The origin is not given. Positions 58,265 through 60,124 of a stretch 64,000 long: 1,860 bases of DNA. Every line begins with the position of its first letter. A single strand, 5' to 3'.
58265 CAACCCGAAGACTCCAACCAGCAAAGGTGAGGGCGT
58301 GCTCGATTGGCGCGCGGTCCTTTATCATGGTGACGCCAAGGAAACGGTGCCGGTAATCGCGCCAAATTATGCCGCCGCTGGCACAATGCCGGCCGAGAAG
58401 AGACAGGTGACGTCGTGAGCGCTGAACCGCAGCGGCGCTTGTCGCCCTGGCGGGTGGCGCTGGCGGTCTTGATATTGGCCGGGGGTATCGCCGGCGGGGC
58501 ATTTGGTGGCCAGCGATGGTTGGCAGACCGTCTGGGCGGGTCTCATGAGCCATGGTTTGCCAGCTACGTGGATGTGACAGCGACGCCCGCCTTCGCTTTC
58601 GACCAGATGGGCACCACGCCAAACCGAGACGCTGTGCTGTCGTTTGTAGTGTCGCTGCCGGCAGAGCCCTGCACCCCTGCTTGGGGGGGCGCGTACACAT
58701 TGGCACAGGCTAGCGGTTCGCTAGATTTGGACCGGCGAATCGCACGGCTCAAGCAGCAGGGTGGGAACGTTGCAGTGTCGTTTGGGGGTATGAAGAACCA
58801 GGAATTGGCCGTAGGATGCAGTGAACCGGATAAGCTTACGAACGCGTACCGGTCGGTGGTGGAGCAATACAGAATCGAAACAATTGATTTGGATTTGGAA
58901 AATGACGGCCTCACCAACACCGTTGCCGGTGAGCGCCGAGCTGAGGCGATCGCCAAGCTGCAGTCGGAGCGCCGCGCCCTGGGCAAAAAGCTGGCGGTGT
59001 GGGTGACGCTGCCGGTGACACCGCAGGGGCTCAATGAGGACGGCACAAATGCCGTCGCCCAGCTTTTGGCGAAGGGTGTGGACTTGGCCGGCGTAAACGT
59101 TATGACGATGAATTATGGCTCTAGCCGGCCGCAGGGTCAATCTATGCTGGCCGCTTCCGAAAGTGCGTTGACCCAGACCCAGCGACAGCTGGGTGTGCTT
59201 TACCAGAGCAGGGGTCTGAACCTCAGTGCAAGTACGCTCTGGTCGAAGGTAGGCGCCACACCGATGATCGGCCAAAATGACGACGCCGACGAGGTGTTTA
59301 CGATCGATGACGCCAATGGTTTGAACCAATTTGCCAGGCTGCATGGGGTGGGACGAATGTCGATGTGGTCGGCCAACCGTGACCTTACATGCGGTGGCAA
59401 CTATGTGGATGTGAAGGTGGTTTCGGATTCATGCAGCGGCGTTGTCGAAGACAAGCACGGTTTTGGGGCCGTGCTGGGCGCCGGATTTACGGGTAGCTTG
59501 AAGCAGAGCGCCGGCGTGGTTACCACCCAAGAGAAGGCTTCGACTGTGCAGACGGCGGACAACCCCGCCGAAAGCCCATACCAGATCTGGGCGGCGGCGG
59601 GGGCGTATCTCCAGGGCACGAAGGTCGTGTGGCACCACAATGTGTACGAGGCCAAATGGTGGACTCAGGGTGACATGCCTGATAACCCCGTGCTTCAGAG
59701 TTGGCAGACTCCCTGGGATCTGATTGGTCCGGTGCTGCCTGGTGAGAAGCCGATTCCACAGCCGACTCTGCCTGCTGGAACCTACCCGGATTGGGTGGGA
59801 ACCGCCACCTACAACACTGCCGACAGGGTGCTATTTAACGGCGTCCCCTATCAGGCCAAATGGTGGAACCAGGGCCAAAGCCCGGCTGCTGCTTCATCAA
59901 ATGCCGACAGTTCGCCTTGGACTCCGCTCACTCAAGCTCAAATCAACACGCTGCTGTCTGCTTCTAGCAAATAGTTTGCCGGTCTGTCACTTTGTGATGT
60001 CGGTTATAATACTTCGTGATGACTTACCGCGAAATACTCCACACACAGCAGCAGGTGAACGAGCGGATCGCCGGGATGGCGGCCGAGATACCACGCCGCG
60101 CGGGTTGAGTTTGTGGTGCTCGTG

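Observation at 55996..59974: Processive GT2 synthase translationally coupled to a membrane-anchored GH18 chitinase with two chitin-binding modules: possible chitin-like polymer synthesis/trimming pair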

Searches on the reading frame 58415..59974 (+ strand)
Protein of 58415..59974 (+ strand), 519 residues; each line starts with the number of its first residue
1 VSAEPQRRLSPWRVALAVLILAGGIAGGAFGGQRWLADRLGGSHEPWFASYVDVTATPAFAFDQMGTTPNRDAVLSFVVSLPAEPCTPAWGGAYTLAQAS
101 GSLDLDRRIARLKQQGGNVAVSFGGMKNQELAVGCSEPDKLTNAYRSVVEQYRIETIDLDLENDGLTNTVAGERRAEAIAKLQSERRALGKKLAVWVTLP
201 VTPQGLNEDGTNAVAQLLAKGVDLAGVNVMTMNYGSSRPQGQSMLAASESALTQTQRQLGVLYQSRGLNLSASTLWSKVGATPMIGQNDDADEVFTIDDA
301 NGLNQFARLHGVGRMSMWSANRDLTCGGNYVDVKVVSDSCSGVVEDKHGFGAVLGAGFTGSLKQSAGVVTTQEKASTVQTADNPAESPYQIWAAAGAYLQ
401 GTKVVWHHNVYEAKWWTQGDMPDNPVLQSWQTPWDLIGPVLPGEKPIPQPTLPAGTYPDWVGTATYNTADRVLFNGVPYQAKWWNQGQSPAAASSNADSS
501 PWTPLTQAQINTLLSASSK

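Call 4: search_protein_families(library=pfam, proteins=[window:58415-59974:+], max_evalue=0.01)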
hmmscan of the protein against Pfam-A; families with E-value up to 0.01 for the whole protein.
window:58415-59974:+ (519 aa): 2 families
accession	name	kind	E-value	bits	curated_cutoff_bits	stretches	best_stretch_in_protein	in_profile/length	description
PF02839.19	CBM_5_12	-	1e-10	41.9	26.2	2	460-502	2-43/44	Carbohydrate-binding module family 5/12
PF00704.34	Glyco_hydro_18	-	5.4e-05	23.5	29.6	1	109-262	57-206/317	Glycosyl hydrolases family 18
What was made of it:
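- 59577..59722 (+): First CBM5/12 module (about residues 388-436; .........). Pfam CBM_5_12, 2 stretches, 41.9 bits against a 26.2 cut-off (call 4).
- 59783..59929 (+): Second CBM5/12 module (about residues 457-505; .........). Pfam best stretch 460-502 (call 4).
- On Glycoside hydrolase family 18: Caveat: the Pfam PF00704 score of 23.5 bits is below the 29.6 cut-off (call 4).
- On CBM5/12 carbohydrate-binding modules: 41.9 bits against 26.2, with 2 stretches (call 4).
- Checked: Pfam CBM_5_12 is above its cut-off with 2 stretches (call 4).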

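Call 5: search_protein_families(library=ncbifam, proteins=[window:58415-59974:+], max_evalue=0.01)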
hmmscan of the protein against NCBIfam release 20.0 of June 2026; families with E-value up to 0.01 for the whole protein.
window:58415-59974:+ (519 aa): 0 families

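Call 9: find_homologous_proteins(query=window:58415-59974:+)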
Query window:58415-59974:+ (519 aa): 3148 proteins with E <= 0.001 among 8000 candidates; the best 120 are listed.
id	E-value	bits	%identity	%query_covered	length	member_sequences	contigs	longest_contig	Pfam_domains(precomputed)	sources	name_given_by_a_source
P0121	7.4e-265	897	77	98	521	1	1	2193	PF02839.20,PF00704.35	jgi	jgi:chitinase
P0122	2.3e-261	886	75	99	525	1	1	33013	PF02839.20,PF00704.35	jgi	jgi:chitinase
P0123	3.4e-258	875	74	98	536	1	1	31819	PF02839.20,PF00704.35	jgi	jgi:chitinase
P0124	6.6e-257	871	72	100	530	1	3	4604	PF02839.20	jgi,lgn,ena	-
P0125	2.1e-256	870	74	99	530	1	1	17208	PF02839.20,PF00704.35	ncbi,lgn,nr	ncbi:MAG TPA: carbohydrate-binding protein [Candidatus Saccharimonadia bacterium]|nr:carbohydrate-bi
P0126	8.1e-254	861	73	98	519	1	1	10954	PF02839.20,PF00704.35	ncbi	-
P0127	8.3e-254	861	72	99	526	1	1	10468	PF02839.20,PF00704.35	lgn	-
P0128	1.2e-253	861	73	98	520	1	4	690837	PF02839.20,PF00704.35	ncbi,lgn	-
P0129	2.3e-253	859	72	98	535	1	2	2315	PF02839.20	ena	-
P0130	3.1e-253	859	72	99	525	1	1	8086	PF02839.20,PF00704.35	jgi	jgi:chitinase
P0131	5.3e-252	855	73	100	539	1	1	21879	PF02839.20,PF00704.35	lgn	-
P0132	5.5e-252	855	72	99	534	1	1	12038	PF02839.20,PF00704.35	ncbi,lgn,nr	ncbi:MAG TPA: chitinase [Candidatus Saccharimonadales bacterium]|nr:chitinase [Candidatus Saccharimo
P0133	1.5e-251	854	73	98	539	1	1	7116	PF02839.20,PF00704.35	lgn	-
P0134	2.3e-251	853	72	99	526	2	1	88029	PF02839.20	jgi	jgi:chitinase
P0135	3.5e-251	852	71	99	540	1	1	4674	PF02839.20,PF00704.35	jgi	-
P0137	1.2e-250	851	73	99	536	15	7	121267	PF02839.20,PF00704.35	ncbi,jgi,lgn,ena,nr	ncbi:MAG TPA: carbohydrate-binding protein [Ktedonosporobacter sp.]|nr:carbohydrate-binding protein 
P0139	1.7e-250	850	71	99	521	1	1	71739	PF02839.20,PF00704.35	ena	-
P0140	4.2e-250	849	71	100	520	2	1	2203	PF02839.20,PF00704.35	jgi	jgi:chitinase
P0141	8.1e-250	848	73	99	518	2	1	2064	PF02839.20,PF00704.35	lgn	-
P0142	2.1e-249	846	71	99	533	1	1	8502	PF02839.20,PF00704.35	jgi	jgi:chitinase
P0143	2.7e-249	846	71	98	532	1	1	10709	PF02839.20,PF00704.35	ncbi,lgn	ncbi:MAG: chitinase [Candidatus Saccharimonadales bacterium]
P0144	3.3e-249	846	71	99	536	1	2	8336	PF02839.20,PF00704.35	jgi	jgi:chitinase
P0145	4.6e-249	845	72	99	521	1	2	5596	PF02839.20,PF00704.35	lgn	-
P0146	1.2e-248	844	71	99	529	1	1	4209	PF02839.20,PF00704.35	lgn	-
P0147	1.3e-248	844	72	99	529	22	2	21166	PF02839.20,PF00704.35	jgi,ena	-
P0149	6.2e-248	842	72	98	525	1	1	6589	PF02839.20,PF00704.35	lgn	-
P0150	2.0e-247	840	72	99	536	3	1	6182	PF02839.20,PF00704.35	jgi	-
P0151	2.4e-247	840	72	98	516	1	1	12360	PF02839.20,PF00704.35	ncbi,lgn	-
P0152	2.6e-247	840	71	100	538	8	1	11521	PF02839.20,PF00704.35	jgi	jgi:chitinase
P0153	3.4e-247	839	72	96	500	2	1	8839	PF02839.20,PF00704.35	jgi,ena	-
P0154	4.5e-247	839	71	99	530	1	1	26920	PF02839.20,PF00704.35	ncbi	-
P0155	4.6e-247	839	70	98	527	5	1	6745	PF02839.20,PF00704.35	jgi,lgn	-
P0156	2.2e-246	836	72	99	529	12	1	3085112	PF02839.20,PF00704.35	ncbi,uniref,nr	ncbi:chitinase [Reticulibacter mediterranei]|uniref:Chitinase n=1 Tax=Reticulibacter mediterranei Ta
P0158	4.0e-246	836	73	97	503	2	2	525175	PF02839.20,PF00704.35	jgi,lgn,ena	-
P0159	4.4e-246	835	70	99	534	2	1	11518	PF02839.20,PF00704.35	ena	-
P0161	8.6e-246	835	72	99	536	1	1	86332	PF02839.20,PF00704.35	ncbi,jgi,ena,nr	ncbi:MAG TPA: carbohydrate-binding protein [Ktedonobacteraceae bacterium]|nr:carbohydrate-binding pr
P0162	1.0e-245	834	71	98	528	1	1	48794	PF02839.20,PF00704.35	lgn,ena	-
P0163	1.7e-245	834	71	98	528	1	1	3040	PF02839.20,PF00704.35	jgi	jgi:chitinase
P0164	2.2e-245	833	70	98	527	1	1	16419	PF02839.20,PF00704.35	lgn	-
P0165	2.3e-245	833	71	100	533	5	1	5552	PF02839.20,PF00704.35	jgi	-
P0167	3.8e-245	832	71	99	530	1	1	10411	PF02839.20,PF00704.35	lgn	-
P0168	3.9e-245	832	71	99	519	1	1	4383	PF02839.20,PF00704.35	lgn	-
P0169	1.4e-244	831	71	99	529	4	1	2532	PF02839.20,PF00704.35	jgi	jgi:chitinase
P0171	2.1e-244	830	70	99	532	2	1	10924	PF02839.20,PF00704.35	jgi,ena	-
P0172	3.8e-244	829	71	99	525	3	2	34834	PF02839.20,PF00704.35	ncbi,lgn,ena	-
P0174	5.4e-244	829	70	99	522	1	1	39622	PF02839.20,PF00704.35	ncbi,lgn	-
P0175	5.7e-244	829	71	99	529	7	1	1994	PF02839.20,PF00704.35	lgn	-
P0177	6.7e-244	828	71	99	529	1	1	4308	PF02839.20,PF00704.35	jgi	jgi:chitinase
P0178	8.0e-244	828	70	98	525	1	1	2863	PF02839.20,PF00704.35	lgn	-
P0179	1.1e-243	828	70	99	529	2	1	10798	PF02839.20,PF00704.35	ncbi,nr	ncbi:MAG TPA: carbohydrate-binding protein [Ktedonobacteraceae bacterium]|nr:carbohydrate-binding pr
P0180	1.1e-243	828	70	100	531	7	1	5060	PF02839.20,PF00704.35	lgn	-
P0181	1.4e-243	827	70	99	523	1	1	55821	PF02839.20,PF00704.35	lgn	-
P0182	1.4e-243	827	69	99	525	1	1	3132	PF02839.20,PF00704.35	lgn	-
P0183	1.9e-243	827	70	98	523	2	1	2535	PF02839.20,PF00704.35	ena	-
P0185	3.1e-243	826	70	99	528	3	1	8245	PF02839.20,PF00704.35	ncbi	-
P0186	3.7e-243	826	70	99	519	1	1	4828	PF02839.20,PF00704.35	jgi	jgi:chitinase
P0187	3.9e-243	826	70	98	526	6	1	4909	PF02839.20,PF00704.35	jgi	jgi:chitinase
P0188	4.5e-243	826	69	99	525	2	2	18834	PF02839.20,PF00704.35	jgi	jgi:chitinase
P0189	4.5e-243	826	71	98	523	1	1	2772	PF02839.20,PF00704.35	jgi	jgi:chitinase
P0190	5.8e-243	825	70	97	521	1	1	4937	PF02839.20,PF00704.35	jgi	jgi:chitinase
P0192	7.6e-243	825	68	99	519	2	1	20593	PF02839.20,PF00704.35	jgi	jgi:chitinase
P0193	1.7e-242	824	70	98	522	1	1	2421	PF02839.20,PF00704.35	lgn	-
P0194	2.1e-242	823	70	100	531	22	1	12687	PF02839.20,PF00704.35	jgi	jgi:chitinase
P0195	2.4e-242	823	70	99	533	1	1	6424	PF02839.20,PF00704.35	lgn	-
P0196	3.6e-242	823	71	99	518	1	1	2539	PF02839.20,PF00704.35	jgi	jgi:chitinase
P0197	4.0e-242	822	70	98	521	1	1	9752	PF02839.20,PF00704.35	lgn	-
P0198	4.7e-242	822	70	99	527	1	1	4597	PF02839.20,PF00704.35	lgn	-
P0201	7.0e-242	822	68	99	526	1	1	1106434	PF02839.20,PF00704.35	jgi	jgi:chitinase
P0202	7.9e-242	821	70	99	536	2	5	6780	PF02839.20,PF00704.35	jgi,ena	-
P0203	1.0e-241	821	70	98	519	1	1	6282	PF02839.20,PF00704.35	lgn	-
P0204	1.1e-241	821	70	98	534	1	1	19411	PF02839.20,PF00704.35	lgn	-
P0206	1.5e-241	820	69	99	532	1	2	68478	PF02839.20,PF00704.35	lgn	-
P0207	1.5e-241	820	69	99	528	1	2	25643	PF02839.20,PF00704.35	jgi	jgi:chitinase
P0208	2.8e-241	820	70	99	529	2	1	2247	PF02839.20,PF00704.35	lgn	-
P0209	4.6e-241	819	69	98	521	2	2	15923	PF02839.20,PF00704.35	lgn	-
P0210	6.1e-241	819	69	99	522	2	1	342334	PF02839.20,PF00704.35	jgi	jgi:chitinase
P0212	1.4e-240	817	68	99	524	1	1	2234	PF02839.20,PF00704.35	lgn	-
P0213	1.6e-240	817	69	99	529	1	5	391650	PF02839.20,PF00704.35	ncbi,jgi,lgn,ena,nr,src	ncbi:MAG TPA: carbohydrate-binding protein [Ktedonobacteraceae bacterium]|nr:carbohydrate-binding pr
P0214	1.7e-240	817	70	98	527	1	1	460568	PF02839.20,PF00704.35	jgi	jgi:chitinase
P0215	2.1e-240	817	69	99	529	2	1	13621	PF02839.20,PF00704.35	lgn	-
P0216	2.1e-240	817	69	98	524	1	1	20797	PF02839.20,PF00704.35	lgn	-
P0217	2.5e-240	817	70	98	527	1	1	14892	PF02839.20,PF00704.35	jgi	-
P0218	2.8e-240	816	69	99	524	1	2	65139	PF02839.20,PF00704.35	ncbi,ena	-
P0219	2.9e-240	816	69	99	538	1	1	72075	PF02839.20,PF00704.35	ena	-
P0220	4.4e-240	816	70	98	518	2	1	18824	PF02839.20,PF00704.35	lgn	-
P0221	4.9e-240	816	69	99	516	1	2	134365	PF02839.20,PF00704.35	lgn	-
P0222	9.6e-240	815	68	100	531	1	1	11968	PF02839.20,PF00704.35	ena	-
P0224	1.6e-239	814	69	98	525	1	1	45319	PF02839.20,PF00704.35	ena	-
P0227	3.8e-239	813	67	100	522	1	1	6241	PF02839.20,PF00704.35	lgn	-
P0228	4.0e-239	813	70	98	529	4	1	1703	PF02839.20,PF00704.35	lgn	-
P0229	4.2e-239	812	69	99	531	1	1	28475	PF02839.20,PF00704.35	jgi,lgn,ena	-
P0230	4.6e-239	812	69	99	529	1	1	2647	PF02839.20,PF00704.35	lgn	-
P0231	5.3e-239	812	68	99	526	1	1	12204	PF02839.20,PF00704.35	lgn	-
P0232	6.3e-239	812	68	99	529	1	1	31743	PF02839.20,PF00704.35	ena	-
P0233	8.3e-239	811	69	98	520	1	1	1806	PF02839.20,PF00704.35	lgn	-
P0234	9.4e-239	811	69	99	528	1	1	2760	PF02839.20,PF00704.35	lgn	-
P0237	1.2e-238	811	68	98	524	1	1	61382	PF02839.20,PF00704.35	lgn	-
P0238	2.2e-238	810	70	93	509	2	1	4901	PF02839.20,PF00704.35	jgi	-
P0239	2.4e-238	810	68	98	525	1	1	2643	PF02839.20,PF00704.35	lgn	-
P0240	3.8e-238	809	69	98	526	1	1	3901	PF02839.20,PF00704.35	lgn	-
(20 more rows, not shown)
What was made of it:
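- Databases annotate the partner simply as chitinase or carbohydrate-binding protein (call 9).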

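Call 21: search_solved_structures(query=A2, max_evalue=0.01, show_alignments=2)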
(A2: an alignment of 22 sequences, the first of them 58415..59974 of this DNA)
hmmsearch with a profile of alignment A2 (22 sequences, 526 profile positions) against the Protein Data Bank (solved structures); distinct sequences matched with E-value up to 0.01: 30.
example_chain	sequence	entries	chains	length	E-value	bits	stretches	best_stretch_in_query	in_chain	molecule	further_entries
9buf_A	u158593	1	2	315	1e-61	212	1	53-362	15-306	Exochitinase 1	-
2dsk_A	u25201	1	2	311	1.7e-26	95.8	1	52-332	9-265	chitinase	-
3a4w_A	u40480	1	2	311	9.5e-26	93.3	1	52-332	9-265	Chitinase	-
3a4x_A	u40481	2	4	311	2.1e-25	92.2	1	52-332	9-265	Chitinase | Putative chitinase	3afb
9fbp_A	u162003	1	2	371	6.2e-08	34.6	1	114-202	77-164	Chitinase 60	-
4hmc_A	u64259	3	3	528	1.1e-07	33.7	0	114-202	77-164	Chitinase 60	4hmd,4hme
9fbo_A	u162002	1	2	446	1.7e-07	33.1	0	114-202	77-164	Chitinase 60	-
4mb3_A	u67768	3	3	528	6.3e-07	31.2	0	461-499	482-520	Chitinase 60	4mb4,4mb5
4axn_A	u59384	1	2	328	5.1e-06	28.2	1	111-203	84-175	CHITINASE C1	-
4txg_A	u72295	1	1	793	1e-05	27.3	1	464-513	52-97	Chitinase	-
3ian_A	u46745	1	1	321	8.4e-05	24.2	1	114-203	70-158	Chitinase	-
6k7z_A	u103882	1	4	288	0.00032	22.3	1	82-196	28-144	GH18 chiitnase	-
2d49_A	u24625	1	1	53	0.00033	22.3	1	466-501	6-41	chitinase C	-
3n11_A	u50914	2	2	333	0.00033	22.2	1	111-171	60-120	Chitinase A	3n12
9ojl_A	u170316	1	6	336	0.00034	22.2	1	115-202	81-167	Chitinase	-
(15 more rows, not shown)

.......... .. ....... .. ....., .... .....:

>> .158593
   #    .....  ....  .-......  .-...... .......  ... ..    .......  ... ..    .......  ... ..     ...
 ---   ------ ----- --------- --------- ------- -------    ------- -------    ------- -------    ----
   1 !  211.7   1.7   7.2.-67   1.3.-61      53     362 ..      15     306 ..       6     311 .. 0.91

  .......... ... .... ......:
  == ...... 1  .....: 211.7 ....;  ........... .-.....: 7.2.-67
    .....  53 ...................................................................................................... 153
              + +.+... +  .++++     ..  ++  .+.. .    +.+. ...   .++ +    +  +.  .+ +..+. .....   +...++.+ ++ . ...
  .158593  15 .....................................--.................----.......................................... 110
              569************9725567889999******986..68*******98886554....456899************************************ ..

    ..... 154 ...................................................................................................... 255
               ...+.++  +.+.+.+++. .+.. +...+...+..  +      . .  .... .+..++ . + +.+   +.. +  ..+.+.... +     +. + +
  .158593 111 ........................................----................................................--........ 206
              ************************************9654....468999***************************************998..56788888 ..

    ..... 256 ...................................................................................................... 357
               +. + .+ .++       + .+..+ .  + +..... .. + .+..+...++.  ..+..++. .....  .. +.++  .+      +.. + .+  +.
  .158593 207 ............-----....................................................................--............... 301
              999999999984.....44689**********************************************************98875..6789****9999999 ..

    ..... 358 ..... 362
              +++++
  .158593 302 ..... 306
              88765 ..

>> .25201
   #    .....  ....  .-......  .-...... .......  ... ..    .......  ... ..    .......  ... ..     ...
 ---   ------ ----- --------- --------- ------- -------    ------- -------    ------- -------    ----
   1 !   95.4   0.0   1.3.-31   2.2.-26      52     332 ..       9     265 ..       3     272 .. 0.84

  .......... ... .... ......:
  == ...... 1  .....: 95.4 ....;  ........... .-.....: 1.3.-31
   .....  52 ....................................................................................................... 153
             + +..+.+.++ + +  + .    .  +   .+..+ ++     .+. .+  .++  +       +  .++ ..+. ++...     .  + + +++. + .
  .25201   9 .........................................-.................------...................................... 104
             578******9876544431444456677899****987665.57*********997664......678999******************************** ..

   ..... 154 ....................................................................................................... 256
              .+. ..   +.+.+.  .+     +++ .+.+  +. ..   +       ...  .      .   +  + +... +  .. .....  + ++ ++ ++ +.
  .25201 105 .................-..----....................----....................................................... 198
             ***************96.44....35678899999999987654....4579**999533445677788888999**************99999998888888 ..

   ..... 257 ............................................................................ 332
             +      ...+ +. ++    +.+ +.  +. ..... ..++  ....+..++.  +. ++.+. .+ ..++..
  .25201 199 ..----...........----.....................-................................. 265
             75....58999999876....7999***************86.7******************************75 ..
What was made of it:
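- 58550..59494 (+): GH18 TIM-barrel catalytic domain (about residues 46-360). DLDLE lies at 58886-58900, with SFGG, MTMNYG and MWSANRD also present. Profile against PDB: Streptomyces venezuelae chitinase 1 (9buf) E 1e-61; Pyrococcus furiosus chitinase (2dsk) E 2e-26 (call 21).
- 59783..59929 (+): PDB hits to CBM5/12 of chitinase C and MmChi60 (call 21).
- On Glycoside hydrolase family 18: The profile hits 9buf at E 1e-61 and 2dsk at E 2e-26 (call 21).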

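Call 28: predict_structure(alignment_id=A2)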
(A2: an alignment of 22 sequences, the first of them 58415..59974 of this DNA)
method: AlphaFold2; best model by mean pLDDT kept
length: 519 residues; sequences in the alignment: 22
mean_pLDDT: 64.8   pTM: 0.63
mean pLDDT of the five models: 64.8, 64.2, 63.1, 61.3, 60.4
residues with pLDDT >= 90: 102; 70-90: 168; 50-70: 67; < 50: 182
segments of 3 or more residues with pLDDT < 50: 1-3, 36-43, 323-344, 375-519
pLDDT, mean of each block of 10 residues (from residue 1): 49 74 66 48 67 68 64 88 92 87 85 87 80 95 97 93 88 96 94 92 78 89 92 62 83 83 78 87 64 73 91 81 41 33 55 82 73 49 35 30 25 28 31 28 31 39 41 32 28 30 40 44
secondary structure, 60 per line:
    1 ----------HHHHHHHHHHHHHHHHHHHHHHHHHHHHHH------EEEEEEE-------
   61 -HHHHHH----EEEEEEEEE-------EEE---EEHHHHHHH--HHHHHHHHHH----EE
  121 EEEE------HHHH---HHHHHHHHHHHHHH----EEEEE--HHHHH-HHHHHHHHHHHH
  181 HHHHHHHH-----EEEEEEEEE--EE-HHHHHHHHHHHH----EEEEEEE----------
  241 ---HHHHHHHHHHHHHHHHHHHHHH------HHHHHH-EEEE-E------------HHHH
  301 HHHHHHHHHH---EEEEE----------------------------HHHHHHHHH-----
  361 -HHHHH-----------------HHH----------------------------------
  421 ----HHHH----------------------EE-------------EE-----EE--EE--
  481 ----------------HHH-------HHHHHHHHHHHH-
elements in order: H11-40 E47-53 H62-67 E72-80 E88-90 H96-102 H105-114 E119-124 H131-134 H138-151 E156-160 H163-167 H169-188 E194-202 H208-219 E224-230 H244-265 H272-277 E279-282 H297-310 E314-318 H347-355 H362-366 H425-428 H507-518
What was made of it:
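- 58439..58510 (+): N-terminal signal-anchor helix (residues 9-32), preceded by RR and therefore N-in, placing the catalytic domain outside the cell. AF2 helix 11-40 (call 28).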

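Call 40: fold_search(model_id=the predicted structure, library=pdb)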
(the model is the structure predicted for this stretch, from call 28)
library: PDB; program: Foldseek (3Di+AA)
matches with E <= 10: 1668; with E <= 0.001: 204
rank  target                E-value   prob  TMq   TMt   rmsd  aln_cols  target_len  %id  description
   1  9buf_A                5.0e-23  1.00  0.52  0.90   2.9       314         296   36  Hydrolase domain of Chitinase 1 from Streptomyces venezuelae (released 2025-08-27)
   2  9buf_B                1.5e-22  1.00  0.52  0.90   3.2       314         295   36  Hydrolase domain of Chitinase 1 from Streptomyces venezuelae (released 2025-08-27)
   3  3a4x_A                2.9e-16  1.00  0.49  0.82   3.3       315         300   26  Crystal structures of catalytic site mutants of active domain 2 of thermostable chitinase from Pyrococcus furiosus com (released 2010-06-09)
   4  2dsk_A                1.1e-15  1.00  0.50  0.84   3.1       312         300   26  Crystal structure of catalytic domain of hyperthermophilic chitinase from Pyrococcus furiosus (released 2007-02-06)
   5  3a4w_A                1.7e-15  1.00  0.50  0.84   3.2       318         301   25  Crystal structures of catalytic site mutants of active domain 2 of thermostable chitinase from Pyrococcus furiosus com (released 2010-06-09)
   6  6k7z_A                7.7e-09  1.00  0.37  0.64   5.5       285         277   19  Crystal structure of a GH18 chitinase from Pseudoalteromonas aurantia (released 2020-06-10)
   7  3ian                  2.1e-08  1.00  0.36  0.56   6.7       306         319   16  Crystal structure of a chitinase from Lactococcus lactis subsp. lactis (released 2009-07-28)
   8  4w5z                  2.7e-08  1.00  0.37  0.57   6.8       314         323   15  High resolution crystal structure of catalytic domain of Chitinase 60 from psychrophilic bacteria Moritella marina. (released 2015-08-26)
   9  4mb3                  3.4e-08  1.00  0.37  0.36   6.4       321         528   15  Crystal structure of E153Q mutant of cold-adapted chitinase from Moritella marina (released 2014-03-19)
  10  9fbp_A                6.1e-08  1.00  0.36  0.49   6.5       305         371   15  Deletion mutant MmChi60 (released 2025-05-28)
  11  6k7z_C                6.5e-08  1.00  0.37  0.64   5.6       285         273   18  Crystal structure of a GH18 chitinase from Pseudoalteromonas aurantia (released 2020-06-10)
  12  4hmc                  9.4e-08  1.00  0.37  0.37   6.4       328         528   15  Crystal structure of cold-adapted chitinase from Moritella marina (released 2013-05-01)
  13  9i2p_A                9.4e-08  1.00  0.39  0.59   6.8       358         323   15  Crystal structure of Listeria monocytogenes ChiA (released 2025-12-03)
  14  9fbo_A                1.3e-07  1.00  0.36  0.42   6.5       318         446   15  Deletion mutant of chitinase MmChi60 (released 2025-05-28)
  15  6s2x_AAA              1.7e-07  1.00  0.27  0.40   5.3       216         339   17  Crystal structure of the Legionella pneumophila ChiA C-terminal domain (released 2020-04-22)
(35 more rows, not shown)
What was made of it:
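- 58550..59494 (+): Foldseek target-normalised TM 0.90 and 0.84 (call 40).
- On Glycoside hydrolase family 18: The AF2 barrel has target-normalised TM 0.90 to 9buf (call 40).
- Closest known: PF-ChiA-like GH18 chitinases. Same: Same GH18 subgroup: E 1e-61 and 2e-26 by profile, target-normalised TM 0.90 and 0.84, and 36% and 26% identity (calls 21, 40).
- Checked: GH18 membership rests instead on the family-profile match to solved chitinases (E 1e-61; call 21) and on the fold match (TM 0.90; call 40).
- The GH18 domain matches solved chitinases: 9buf at E 1e-61 and TM 0.90, and 2dsk (calls 21, 40). The GH18 domain is closest to true chitinases: 36% identity and TM 0.90 to S. venezuelae chitinase 1, and also P. 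furiosus ChiA (calls 21, 40).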

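Call 96: search_protein_families(library=padloc, proteins=[window:58415-59974:+], max_evalue=0.01)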
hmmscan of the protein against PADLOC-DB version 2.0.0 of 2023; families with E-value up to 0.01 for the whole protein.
window:58415-59974:+ (519 aa): 0 families
